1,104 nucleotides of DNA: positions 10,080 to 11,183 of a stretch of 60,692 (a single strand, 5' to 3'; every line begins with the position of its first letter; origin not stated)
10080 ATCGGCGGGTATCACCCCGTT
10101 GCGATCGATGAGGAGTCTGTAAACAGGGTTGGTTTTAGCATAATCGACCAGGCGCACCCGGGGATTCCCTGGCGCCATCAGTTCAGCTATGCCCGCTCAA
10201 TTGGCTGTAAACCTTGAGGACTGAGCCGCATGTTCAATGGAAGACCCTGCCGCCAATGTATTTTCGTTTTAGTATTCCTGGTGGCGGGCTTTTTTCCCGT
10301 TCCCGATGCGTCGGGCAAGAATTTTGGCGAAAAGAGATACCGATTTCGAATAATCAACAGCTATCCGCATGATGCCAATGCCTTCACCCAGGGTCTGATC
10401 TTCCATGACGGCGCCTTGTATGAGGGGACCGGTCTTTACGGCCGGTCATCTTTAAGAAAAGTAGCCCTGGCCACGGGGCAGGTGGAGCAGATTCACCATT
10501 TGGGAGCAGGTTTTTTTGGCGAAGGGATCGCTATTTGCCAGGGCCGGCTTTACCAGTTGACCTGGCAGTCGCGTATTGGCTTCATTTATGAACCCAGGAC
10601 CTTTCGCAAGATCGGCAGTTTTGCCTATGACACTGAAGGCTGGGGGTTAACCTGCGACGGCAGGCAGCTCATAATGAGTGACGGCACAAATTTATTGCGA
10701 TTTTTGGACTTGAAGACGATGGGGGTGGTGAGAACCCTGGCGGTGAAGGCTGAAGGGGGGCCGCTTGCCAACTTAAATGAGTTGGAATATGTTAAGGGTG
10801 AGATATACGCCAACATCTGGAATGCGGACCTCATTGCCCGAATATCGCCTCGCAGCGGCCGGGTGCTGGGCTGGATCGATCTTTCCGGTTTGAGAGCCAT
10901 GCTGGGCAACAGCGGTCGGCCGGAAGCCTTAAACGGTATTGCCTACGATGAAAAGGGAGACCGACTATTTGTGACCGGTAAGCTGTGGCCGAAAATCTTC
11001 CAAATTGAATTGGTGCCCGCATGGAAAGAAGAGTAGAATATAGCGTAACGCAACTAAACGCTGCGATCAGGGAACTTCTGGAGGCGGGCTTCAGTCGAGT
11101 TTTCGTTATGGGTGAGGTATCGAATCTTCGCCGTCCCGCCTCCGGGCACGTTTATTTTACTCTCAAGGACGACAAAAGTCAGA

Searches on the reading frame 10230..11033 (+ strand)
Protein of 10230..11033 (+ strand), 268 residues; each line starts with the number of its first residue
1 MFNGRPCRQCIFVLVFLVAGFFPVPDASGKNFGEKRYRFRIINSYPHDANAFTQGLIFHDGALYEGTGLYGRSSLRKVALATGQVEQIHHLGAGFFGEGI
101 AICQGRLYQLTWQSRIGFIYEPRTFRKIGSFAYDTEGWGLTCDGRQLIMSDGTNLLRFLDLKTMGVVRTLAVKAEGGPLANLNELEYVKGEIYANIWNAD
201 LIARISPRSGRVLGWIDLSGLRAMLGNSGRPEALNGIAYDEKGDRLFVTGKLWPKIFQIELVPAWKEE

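Call 50: search_protein_families(library=pfam, proteins=[window:10230-11033:+], max_evalue=0.0001)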
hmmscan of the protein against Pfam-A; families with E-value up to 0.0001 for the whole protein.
window:10230-11033:+ (268 aa): 1 family
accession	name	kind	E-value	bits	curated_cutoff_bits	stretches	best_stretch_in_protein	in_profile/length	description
PF05096.18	Glu_cyclase_2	-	3.4e-95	318.6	22.3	1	31-261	19-249/249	Glutamine cyclotransferase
